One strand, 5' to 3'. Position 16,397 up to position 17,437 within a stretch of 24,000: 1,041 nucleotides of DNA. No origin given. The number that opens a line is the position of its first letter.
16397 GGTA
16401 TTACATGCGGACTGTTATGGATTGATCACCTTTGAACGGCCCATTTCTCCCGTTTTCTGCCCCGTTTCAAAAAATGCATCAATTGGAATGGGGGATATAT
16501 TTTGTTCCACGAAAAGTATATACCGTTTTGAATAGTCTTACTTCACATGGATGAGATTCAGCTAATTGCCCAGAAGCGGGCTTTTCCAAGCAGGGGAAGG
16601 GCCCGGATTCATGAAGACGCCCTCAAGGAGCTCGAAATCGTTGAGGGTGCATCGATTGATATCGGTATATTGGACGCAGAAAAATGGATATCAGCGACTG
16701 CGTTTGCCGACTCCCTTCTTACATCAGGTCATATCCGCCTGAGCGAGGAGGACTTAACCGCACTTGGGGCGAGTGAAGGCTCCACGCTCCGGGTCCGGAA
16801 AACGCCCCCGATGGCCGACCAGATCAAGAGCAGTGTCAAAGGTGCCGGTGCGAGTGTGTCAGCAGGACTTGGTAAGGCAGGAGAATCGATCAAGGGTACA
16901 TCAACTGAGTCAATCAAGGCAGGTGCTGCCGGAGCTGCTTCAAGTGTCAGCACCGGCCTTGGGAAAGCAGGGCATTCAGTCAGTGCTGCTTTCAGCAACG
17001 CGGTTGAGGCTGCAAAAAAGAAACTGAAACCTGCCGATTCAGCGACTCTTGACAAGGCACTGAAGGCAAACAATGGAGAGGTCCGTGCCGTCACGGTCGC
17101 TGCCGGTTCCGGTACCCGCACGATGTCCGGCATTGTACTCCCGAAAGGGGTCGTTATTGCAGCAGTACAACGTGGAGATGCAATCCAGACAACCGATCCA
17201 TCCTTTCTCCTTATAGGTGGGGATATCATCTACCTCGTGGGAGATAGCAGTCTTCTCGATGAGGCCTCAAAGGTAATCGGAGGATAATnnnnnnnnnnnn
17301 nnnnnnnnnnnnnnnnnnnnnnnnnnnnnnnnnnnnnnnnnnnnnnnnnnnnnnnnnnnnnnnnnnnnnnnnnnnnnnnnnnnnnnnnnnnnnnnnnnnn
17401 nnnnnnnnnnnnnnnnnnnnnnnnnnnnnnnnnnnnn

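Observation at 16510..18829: Uncharacterised, fully translationally coupled six-gene operon: VAT-N/TrkA-C protein, TM coiled-coil protein, three paralogous coiled-coil proteins and a zinc ribbon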

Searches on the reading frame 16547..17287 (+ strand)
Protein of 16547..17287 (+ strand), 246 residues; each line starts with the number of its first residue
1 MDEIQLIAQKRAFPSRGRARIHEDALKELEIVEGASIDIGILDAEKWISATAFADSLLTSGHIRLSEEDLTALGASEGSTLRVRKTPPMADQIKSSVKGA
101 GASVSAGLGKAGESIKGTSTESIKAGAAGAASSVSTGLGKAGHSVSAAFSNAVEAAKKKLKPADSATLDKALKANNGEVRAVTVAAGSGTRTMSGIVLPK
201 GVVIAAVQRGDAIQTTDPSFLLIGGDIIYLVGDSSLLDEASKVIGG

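Call 3: search_protein_families(library=pfam, proteins=[window:16547-17287:+], max_evalue=1)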
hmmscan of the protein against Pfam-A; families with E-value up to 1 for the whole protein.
window:16547-17287:+ (246 aa): 4 families
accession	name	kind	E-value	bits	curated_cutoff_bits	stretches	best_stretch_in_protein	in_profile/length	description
PF02080.26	TrkA_C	-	9.6e-07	29.1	27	1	181-244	3-70/71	TrkA-C domain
PF02359.24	CDC48_N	-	0.0025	18.4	35.1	1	15-86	13-83/85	Cell division protein 48 (CDC48), N-terminal domain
PF17903.8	KH_KRR1_1st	-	0.15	12.6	23.4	1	214-244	49-79/81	Krr1 KH1 domain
PF14013.11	MT0933_antitox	-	0.19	12.4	27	0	91-116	2-27/49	MT0933-like antitoxin protein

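Call 4: search_protein_families(library=ncbifam, proteins=[window:16547-17287:+], max_evalue=1)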
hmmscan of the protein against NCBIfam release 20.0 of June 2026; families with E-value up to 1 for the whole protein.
window:16547-17287:+ (246 aa): 4 families
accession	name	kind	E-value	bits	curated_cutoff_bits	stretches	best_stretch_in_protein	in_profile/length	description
NF007043.0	PRK09496.3-6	equivalog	0.0004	19.3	384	1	175-239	375-439/445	Trk system potassium transporter TrkA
NF007037.0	PRK09496.2-4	equivalog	0.022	13.6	445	1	180-243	165-229/454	Trk system potassium transporter TrkA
NF003716.0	PRK05326.1-3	equivalog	0.022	13.3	355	1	165-241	400-478/499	potassium/proton antiporter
NF007039.0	PRK09496.3-2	equivalog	0.064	12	293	1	191-243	167-219/446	Trk system potassium transporter TrkA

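Call 7: find_homologous_proteins(query=window:16547-17287:+)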
Query window:16547-17287:+ (246 aa): 73 proteins with E <= 0.001 among 6002 candidates.
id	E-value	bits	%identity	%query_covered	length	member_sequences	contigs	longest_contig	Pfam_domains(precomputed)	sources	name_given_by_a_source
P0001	9.8e-142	488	100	100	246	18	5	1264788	PF02080.27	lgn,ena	-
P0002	8.5e-128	443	89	100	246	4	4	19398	PF02080.27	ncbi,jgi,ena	ncbi:MAG: TrkA C-terminal domain-containing protein [Methanomicrobiales archaeon]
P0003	5.4e-125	433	88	100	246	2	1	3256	PF02080.27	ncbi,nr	ncbi:MAG: hypothetical protein NTV68_05110 [Methanomicrobiales archaeon]|nr:hypothetical protein [Me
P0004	1.6e-121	422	85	100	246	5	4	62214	PF02080.27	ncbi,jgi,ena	-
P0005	2.0e-118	412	83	100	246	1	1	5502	PF02080.27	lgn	-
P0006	2.6e-117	408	83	100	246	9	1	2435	PF02080.27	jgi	jgi:uncharacterized transporter YbjL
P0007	1.6e-116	406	83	100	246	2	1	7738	PF02080.27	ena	-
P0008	3.5e-115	401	82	100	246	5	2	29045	PF02080.27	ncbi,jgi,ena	ncbi:MAG: TrkA C-terminal domain-containing protein [Methanomicrobiales archaeon]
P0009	2.2e-110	386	79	100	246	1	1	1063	PF02080.27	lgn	-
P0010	1.6e-109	383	77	100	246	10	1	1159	PF02080.27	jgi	jgi:uncharacterized protein with PhoU and TrkA domain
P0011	3.4e-109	382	80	100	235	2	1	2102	PF02080.27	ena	-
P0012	4.8e-109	381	80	100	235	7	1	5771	PF02080.27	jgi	-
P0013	2.0e-108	379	78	100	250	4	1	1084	PF02080.27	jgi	jgi:hypothetical protein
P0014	2.3e-107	376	76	100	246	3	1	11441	PF02080.27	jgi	jgi:hypothetical protein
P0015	3.1e-107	375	78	100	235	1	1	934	PF02080.27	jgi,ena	-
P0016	1.9e-106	373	76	100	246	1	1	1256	PF02080.27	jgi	-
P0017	2.0e-105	369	78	100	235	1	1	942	PF02080.27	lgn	-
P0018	8.3e-105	367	75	100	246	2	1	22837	PF02080.27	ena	-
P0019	2.8e-104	366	74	100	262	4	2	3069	PF02080.27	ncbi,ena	-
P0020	2.8e-104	366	77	100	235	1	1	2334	PF02080.27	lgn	-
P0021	3.5e-103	362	76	100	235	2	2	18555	PF02080.27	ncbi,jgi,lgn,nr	ncbi:MAG: hypothetical protein MUF37_02590 [Methanoregulaceae archaeon]|jgi:uncharacterized protein 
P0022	2.6e-102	359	74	100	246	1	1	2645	PF02080.27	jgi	jgi:hypothetical protein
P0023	5.1e-102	358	77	100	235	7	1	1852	PF02080.27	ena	-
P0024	2.1e-100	353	76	100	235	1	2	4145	PF02080.27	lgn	-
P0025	2.9e-98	346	70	100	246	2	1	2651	PF02080.27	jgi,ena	-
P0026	3.3e-96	339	71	100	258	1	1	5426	PF02080.27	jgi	jgi:hypothetical protein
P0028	2.7e-94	333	57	100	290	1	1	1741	PF02080.27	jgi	-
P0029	4.0e-94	333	61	100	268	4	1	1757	PF02080.27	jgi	-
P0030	2.0e-93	330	63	100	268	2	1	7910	PF02080.27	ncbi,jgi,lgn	jgi:hypothetical protein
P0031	7.9e-93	328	62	100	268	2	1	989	PF02080.27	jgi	jgi:hypothetical protein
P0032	2.9e-92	326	68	100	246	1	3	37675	PF02080.27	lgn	-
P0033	6.6e-91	322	66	100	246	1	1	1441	PF02080.27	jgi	jgi:TrkA-C domain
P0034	3.6e-87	310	67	100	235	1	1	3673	PF02080.27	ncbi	-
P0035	5.4e-85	303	55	100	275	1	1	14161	PF02080.27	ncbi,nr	ncbi:MAG: TrkA C-terminal domain-containing protein [Methanoregulaceae archaeon]|nr:TrkA C-terminal 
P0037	2.1e-80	288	63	100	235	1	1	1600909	PF02080.27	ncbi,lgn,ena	-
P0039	6.4e-80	286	62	100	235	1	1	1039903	PF02080.27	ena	-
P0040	1.3e-72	262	51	100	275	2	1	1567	PF02080.27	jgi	jgi:hypothetical protein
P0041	1.4e-72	262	60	100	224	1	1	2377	PF02080.27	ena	-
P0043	1.3e-71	259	61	100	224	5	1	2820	PF02080.27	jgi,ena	-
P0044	3.2e-71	258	60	100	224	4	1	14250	PF02080.27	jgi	jgi:hypothetical protein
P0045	4.3e-71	257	59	100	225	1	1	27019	PF02080.27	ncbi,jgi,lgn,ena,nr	ncbi:MAG TPA: TrkA C-terminal domain-containing protein [Methanoregulaceae archaeon]|nr:TrkA C-termi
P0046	8.3e-71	256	59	100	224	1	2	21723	PF02080.27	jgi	jgi:hypothetical protein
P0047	7.7e-70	253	59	100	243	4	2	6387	PF02080.27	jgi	jgi:uncharacterized protein with PhoU and TrkA domain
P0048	9.3e-70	253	58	100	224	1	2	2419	PF02080.27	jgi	jgi:hypothetical protein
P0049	1.0e-69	253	59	100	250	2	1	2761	PF02080.27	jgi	jgi:hypothetical protein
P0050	2.3e-69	252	82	64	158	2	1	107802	PF02080.27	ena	-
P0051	4.5e-68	247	58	100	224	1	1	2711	PF02080.27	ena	-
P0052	1.4e-57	213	73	64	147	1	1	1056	PF02080.27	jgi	jgi:uncharacterized protein with PhoU and TrkA domain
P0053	1.6e-45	174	37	100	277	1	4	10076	PF02080.27,PF02359.25,PF01442.24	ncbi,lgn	-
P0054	2.1e-43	167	39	100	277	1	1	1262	PF02080.27,PF02359.25,PF01442.24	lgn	-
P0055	2.4e-43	167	62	57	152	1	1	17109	PF02080.27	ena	-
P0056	4.4e-43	166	38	100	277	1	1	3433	PF02080.27,PF02359.25,PF01442.24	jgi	jgi:hypothetical protein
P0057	2.5e-41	160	38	100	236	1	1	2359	PF02080.27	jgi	jgi:hypothetical protein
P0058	3.8e-41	159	61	64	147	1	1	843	PF02080.27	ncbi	-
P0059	3.3e-38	150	37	99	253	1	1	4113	PF02080.27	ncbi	-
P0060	9.2e-37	145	36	100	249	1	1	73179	PF02080.27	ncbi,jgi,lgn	ncbi:MAG: TrkA C-terminal domain-containing protein [Methanoregula sp.]|jgi:hypothetical protein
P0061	2.0e-34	137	35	100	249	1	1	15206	PF02080.27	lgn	-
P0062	1.4e-30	125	43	67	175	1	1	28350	PF02359.25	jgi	-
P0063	1.4e-30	125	43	67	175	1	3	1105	PF02359.25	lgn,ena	-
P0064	6.3e-29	119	42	67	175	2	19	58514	PF02359.25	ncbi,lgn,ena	-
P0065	1.2e-28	119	43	67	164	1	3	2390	PF02359.25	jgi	-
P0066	1.4e-28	118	43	67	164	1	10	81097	PF02359.25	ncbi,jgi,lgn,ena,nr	ncbi:MAG: hypothetical protein A4E37_00525 [Methanoregulaceae archaeon PtaB.Bin056]|jgi:hypothetical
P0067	5.0e-27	113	41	67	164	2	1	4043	PF02359.25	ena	-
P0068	8.2e-26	109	40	59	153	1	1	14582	PF02359.25,PF04023.21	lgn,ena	-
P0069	1.7e-25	108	41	67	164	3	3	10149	PF02359.25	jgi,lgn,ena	-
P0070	1.5e-24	105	41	67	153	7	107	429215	PF02359.25,PF04023.21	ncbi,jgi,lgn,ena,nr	ncbi:MAG: hypothetical protein A4E38_01223 [Methanoregulaceae archaeon PtaB.Bin108]|nr:MAG: hypothet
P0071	3.3e-24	104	38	67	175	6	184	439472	PF02359.25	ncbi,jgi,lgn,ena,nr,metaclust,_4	ncbi:MAG: hypothetical protein A4E36_00676 [Methanoregulaceae archaeon PtaB.Bin009]|jgi:formylmethan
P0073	3.4e-20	91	34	67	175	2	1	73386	PF02359.25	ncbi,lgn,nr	ncbi:MAG: hypothetical protein MUC66_05670 [Methanolinea sp.]|nr:hypothetical protein [Methanolinea 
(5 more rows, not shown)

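Call 12: find_encoding_contigs(protein=P0001, flank=6000, max_places=3)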
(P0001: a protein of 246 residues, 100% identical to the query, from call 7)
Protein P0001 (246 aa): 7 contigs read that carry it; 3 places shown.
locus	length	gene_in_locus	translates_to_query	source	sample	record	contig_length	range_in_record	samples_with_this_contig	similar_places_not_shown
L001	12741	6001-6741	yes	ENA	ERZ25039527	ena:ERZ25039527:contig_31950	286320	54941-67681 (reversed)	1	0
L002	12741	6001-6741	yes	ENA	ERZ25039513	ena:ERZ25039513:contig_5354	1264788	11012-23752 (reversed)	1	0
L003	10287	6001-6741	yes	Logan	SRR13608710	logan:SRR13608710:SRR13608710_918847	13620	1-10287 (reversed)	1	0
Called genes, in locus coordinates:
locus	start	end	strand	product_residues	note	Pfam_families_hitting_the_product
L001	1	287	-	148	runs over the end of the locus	-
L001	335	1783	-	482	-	PF00324:AA_permease, PF13520:AA_permease_2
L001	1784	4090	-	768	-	PF03709:OKR_DC_1_N, PF01276:OKR_DC_1, PF03711:OKR_DC_1_C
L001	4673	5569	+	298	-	PF00149:Metallophos, PF12850:Metallophos_2 (weak)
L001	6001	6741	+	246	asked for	PF02080:TrkA_C (weak)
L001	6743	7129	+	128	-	-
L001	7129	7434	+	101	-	-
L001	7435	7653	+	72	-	-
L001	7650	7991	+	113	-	PF28423:Epiregulin_C (faint)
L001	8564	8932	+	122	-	-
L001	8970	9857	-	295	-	PF18911:PKD_4, PF00801:PKD, PF18911:PKD_4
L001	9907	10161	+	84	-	-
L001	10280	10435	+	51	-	-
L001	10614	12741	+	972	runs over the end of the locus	PF00072:Response_reg, PF00989:PAS (weak), PF08448:PAS_4, PF08447:PAS_3, PF08448:PAS_4, PF13426:PAS_9, PF13185:GAF_2, PF02518:HATPase_c, +5 more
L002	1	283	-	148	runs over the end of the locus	-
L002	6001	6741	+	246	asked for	PF02080:TrkA_C (weak)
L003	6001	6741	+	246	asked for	PF02080:TrkA_C (weak)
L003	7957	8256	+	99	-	PF14445:Prok-RING_2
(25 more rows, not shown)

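Call 14: find_related_loci(query=A1, collection=genome_contigs, flank=6000)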
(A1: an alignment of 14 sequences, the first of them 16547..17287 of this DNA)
Query A1 (246 aa) in genome_contigs; peptide patterns used: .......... (x = any residue, [..] = any of these).
110 stretches matched a pattern; 38 encode a relative of the query (tblastn E <= 1e-3); 38 distinct loci.
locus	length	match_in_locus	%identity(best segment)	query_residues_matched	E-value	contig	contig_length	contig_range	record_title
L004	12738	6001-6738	95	1-246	5e-150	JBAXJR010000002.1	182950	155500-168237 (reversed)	MAG: Methanomicrobiales archaeon isolate ELA380 MAG380_2, whole genome shotgun sequence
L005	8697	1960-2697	96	1-246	4e-152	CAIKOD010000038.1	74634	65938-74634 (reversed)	MAG: uncultured Methanomicrobiales archaeon isolate AlinenSediments_bin-0030 genome assembly, contig: bin-0030:038/186,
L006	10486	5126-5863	89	1-246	4e-130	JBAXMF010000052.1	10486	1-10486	MAG: Methanomicrobiales archaeon isolate ELA446 MAG446_52, whole genome shotgun sequence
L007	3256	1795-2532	88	1-246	4e-131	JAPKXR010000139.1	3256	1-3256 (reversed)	MAG: Methanomicrobiales archaeon isolate LacPavin_0920_WC90_MAG_50_10 LacPavin_0920_WC90_scaffold_2244185, whole genome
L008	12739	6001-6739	89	1-246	7e-126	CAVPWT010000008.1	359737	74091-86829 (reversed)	MAG: uncultured Methanomicrobiales archaeon isolate MFD00032.bin.2.30 genome assembly, contig: contig_63445, whole genom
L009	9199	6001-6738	82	1-246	7e-120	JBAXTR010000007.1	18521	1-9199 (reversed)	MAG: Methanomicrobiales archaeon isolate ELA640 MAG640_7, whole genome shotgun sequence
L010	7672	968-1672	80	1-246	2e-117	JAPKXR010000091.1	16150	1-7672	MAG: Methanomicrobiales archaeon isolate LacPavin_0920_WC90_MAG_50_10 LacPavin_0920_WC90_scaffold_1969090, whole genome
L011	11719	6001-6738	74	1-246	1e-111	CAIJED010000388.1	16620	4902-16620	uncultured Methanomicrobiales archaeon isolate AM5_bin-0447 genome assembly, contig: bin-0447:388/401, whole genome shot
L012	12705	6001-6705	76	1-246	5e-109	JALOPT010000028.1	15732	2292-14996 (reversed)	MAG: Methanoregulaceae archaeon isolate Prado136 scaffold_7768, whole genome shotgun sequence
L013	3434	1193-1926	82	1-245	5e-111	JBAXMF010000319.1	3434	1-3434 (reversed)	MAG: Methanomicrobiales archaeon isolate ELA446 MAG446_319, whole genome shotgun sequence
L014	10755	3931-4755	55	1-246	9e-91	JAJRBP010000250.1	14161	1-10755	MAG: Methanoregulaceae archaeon isolate OWC_0041 OWC_0041_k121_18817568, whole genome shotgun sequence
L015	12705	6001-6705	63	1-246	3e-86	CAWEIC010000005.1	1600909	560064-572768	MAG: uncultured Methanomicrobiales archaeon isolate MFD01476.bin.2.83 genome assembly, contig: contig_8379, whole genome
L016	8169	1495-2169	59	1-246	2e-79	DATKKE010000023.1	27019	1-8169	MAG TPA_asm: Methanoregulaceae archaeon isolate SMAG_U14649 k141_2874124, whole genome shotgun sequence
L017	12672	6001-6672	61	1-246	2e-72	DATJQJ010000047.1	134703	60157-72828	MAG TPA_asm: Methanoregulaceae archaeon isolate SMAG_U14937 k141_4197560, whole genome shotgun sequence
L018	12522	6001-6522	42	1-164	2e-36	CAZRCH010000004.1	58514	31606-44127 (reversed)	MAG TPA_asm: uncultured Methanolinea sp. isolate SRP278314_co2_198 genome assembly, contig: NODE_819_length_58514_cov_14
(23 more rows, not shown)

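Call 19: find_encoding_contigs(protein=P0071, flank=8000, max_places=2)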
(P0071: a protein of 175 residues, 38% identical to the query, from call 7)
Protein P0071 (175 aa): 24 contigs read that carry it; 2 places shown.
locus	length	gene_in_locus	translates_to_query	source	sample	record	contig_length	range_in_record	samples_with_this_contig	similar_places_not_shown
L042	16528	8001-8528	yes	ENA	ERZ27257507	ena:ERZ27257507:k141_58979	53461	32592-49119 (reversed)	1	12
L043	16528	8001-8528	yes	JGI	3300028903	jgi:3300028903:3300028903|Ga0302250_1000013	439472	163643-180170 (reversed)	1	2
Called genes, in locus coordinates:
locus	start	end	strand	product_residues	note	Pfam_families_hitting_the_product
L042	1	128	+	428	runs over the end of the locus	PF13563:2_5_RNA_ligase2, PF00149:Metallophos (weak)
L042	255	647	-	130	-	PF17179:Fer4_22 (faint), PF00037:Fer4 (weak), PF13237:Fer4_10, PF14697:Fer4_21, PF12838:Fer4_7, PF13187:Fer4_9, PF00037:Fer4, PF12837:Fer4_6 (weak), +6 more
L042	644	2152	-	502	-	PF01837:HcyBio, PF00571:CBS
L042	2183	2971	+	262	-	PF01784:DUF34_NIF3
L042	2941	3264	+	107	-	PF04434:SWIM (weak)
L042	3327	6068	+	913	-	PF01411:tRNA-synt_2c, PF07973:tRNA_SAD, PF02272:DHHA1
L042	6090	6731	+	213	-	PF01022:HTH_5, PF12840:HTH_20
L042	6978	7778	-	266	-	-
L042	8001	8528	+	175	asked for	PF02359:CDC48_N (faint)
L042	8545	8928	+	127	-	-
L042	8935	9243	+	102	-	-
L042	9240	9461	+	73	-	-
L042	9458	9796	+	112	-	-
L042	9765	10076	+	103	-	PF14445:Prok-RING_2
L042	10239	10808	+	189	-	PF03729:DUF308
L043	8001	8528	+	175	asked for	PF02359:CDC48_N (faint)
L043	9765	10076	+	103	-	PF14445:Prok-RING_2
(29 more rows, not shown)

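Call 20: find_encoding_contigs(protein=P0070, flank=8000, max_places=2)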
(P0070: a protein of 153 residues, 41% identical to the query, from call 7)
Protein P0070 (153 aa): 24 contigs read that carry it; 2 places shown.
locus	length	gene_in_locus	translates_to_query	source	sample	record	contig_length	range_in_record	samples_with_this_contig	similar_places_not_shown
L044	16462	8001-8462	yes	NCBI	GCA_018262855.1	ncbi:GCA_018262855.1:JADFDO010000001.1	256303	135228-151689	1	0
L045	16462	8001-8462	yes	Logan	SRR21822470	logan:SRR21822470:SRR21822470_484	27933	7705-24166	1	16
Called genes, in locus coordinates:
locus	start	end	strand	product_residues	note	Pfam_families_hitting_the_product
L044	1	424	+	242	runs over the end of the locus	PF01784:DUF34_NIF3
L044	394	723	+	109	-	PF04434:SWIM (weak)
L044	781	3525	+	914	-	PF01411:tRNA-synt_2c, PF07973:tRNA_SAD, PF02272:DHHA1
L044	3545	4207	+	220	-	PF01022:HTH_5, PF12840:HTH_20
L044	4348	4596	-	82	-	-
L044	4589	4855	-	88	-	-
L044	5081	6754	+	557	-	PF08448:PAS_4, PF00989:PAS, PF13188:PAS_8, PF13426:PAS_9, PF02518:HATPase_c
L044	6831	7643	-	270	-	-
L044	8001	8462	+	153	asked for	PF02359:CDC48_N (faint), PF04023:FeoA (faint)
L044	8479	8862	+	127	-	-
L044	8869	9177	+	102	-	-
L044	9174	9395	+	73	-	-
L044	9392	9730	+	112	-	-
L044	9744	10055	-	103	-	-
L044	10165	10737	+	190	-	PF03729:DUF308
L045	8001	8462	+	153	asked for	PF02359:CDC48_N (faint), PF04023:FeoA (faint)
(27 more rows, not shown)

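Call 21: find_encoding_contigs(protein=P0060, flank=8000, max_places=2)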
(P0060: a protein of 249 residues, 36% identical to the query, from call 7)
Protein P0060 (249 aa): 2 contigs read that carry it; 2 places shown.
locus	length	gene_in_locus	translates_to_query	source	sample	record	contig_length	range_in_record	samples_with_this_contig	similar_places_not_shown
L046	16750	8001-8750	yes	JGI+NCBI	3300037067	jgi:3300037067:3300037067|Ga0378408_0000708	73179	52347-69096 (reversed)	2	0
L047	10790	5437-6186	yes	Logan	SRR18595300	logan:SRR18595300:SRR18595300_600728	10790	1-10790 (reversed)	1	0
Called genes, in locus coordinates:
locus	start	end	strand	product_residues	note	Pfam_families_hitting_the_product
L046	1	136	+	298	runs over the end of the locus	PF10340:Say1_Mug180, PF20434:BD-FAE, PF07859:Abhydrolase_3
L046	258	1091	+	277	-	PF19656:DUF6159, PF24400:DUF7544 (weak), PF10110:GPDPase_memb (weak)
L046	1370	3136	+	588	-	PF05228:CHASE4, PF00672:HAMP (weak), PF02518:HATPase_c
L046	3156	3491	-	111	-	-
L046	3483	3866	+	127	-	-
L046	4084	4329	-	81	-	-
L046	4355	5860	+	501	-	PF16927:HisKA_7TM, PF00989:PAS, PF08448:PAS_4 (weak), PF13426:PAS_9 (weak), PF02518:HATPase_c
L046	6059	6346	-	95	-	-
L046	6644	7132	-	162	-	-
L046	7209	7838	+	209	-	PF10107:Endonuc_Holl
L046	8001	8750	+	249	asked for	PF02080:TrkA_C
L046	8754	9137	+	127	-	-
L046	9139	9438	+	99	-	-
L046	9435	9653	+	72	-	-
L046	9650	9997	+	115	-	-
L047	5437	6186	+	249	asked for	PF02080:TrkA_C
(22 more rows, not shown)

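Call 39: predict_structure(alignment_id=A1)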
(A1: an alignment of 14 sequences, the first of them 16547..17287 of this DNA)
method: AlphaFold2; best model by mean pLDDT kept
length: 246 residues; sequences in the alignment: 14
mean_pLDDT: 63.3   pTM: 0.40
mean pLDDT of the five models: 63.3, 63.0, 63.0, 61.2, 60.5
residues with pLDDT >= 90: 1; 70-90: 123; 50-70: 53; < 50: 69
segments of 3 or more residues with pLDDT < 50: 89-149, 162-165
pLDDT, mean of each block of 10 residues (from residue 1): 83 76 83 81 80 85 86 84 69 36 31 30 34 31 38 54 53 57 70 71 72 63 77 71 68
secondary structure, 60 per line:
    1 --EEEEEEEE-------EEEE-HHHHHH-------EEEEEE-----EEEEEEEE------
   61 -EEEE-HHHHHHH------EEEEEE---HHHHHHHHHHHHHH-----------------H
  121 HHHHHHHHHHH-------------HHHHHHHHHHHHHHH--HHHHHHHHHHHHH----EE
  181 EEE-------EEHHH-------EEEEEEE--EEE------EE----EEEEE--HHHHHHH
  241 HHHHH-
elements in order: E3-10 E18-21 H23-28 E36-41 E47-54 E62-65 H67-73 E80-85 H89-102 H120-131 H145-159 H162-174 E179-183 E203-209 E212-214 E227-231 H234-245

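Call 43: fold_search(model_id=the predicted structure, library=pdb)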
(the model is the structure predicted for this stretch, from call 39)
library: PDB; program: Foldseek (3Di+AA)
matches with E <= 10: 1365; with E <= 0.001: 278
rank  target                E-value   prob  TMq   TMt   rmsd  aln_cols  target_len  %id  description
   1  9m4g_A                6.9e-08  1.00  0.32  0.51   8.3       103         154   17  Structure of AtCDC48 N-domain (released 2025-10-29)
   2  9m3x_A                8.3e-08  1.00  0.32  0.11   1.3        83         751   19  Arabidopsis thaliana CDC48A bound to AMP-PNP (AMPPNP-Down) (released 2025-10-29)
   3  5epp_A                8.3e-08  1.00  0.33  0.47   8.1       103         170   13  Structural Insights into the Interaction of p97 N-terminus Domain and VBM Motif in Rhomboid Protease, RHBDL4 (released 2016-09-14)
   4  9uw1_B                1.1e-07  1.00  0.32  0.43   1.4        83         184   19  Crystal structure of CDC48A-N domain in complex with PUX5 SHP box motif (released 2026-02-04)
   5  4kdl_A                1.1e-07  1.00  0.32  0.45   8.7       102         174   13  Crystal structure of p97/VCP N in complex with OTU1 UBXL (released 2014-03-19)
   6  7r7t_D                1.4e-07  1.00  0.32  0.11   1.5        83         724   13  p47-bound p97-R155H mutant with ADP (released 2021-08-04)
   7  4kdi_A                1.5e-07  1.00  0.33  0.51   1.2        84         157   13  Crystal structure of p97/VCP N in complex with OTU1 UBXL (released 2014-03-19)
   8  7oat_B                1.5e-07  1.00  0.33  0.19   1.3        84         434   13  Structural basis for targeted p97 remodelling by ASPL as prerequisite for p97 trimethylation by METTL21D (released 2022-08-03)
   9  5x4l_B                1.5e-07  1.00  0.33  0.47   8.6       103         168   13  Crystal structure of the UBX domain of human UBXD7 in complex with p97 N domain (released 2017-03-22)
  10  4kod_D                1.5e-07  1.00  0.32  0.18   8.3       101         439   13  Structure of p97 N-D1 R155H mutant in complex with ADP (released 2013-11-13)
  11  4kod_G                1.6e-07  1.00  0.32  0.18   1.4        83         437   13  Structure of p97 N-D1 R155H mutant in complex with ADP (released 2013-11-13)
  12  5ifw_B                1.6e-07  1.00  0.32  0.11   1.3        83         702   13  Quantitative interaction mapping reveals an extended ubiquitin regulatory domain in ASPL that disrupts functional p97  (released 2016-10-26)
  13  4kod_A                1.6e-07  1.00  0.32  0.18   8.3       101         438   13  Structure of p97 N-D1 R155H mutant in complex with ADP (released 2013-11-13)
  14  4kod_C                1.6e-07  1.00  0.32  0.18   8.3       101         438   13  Structure of p97 N-D1 R155H mutant in complex with ADP (released 2013-11-13)
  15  7ln4_D                1.7e-07  1.00  0.33  0.11   1.4        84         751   13  Cryo-EM structure of human p97 in complex with Npl4/Ufd1 and polyubiquitinated Ub-Eos (FOM, Class 3) (released 2021-09-15)
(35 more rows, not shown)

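Call 92: search_protein_families(library=padloc, proteins=[window:16547-17287:+], max_evalue=0.01)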
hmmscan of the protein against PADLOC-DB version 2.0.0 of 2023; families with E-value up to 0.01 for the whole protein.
window:16547-17287:+ (246 aa): 0 families
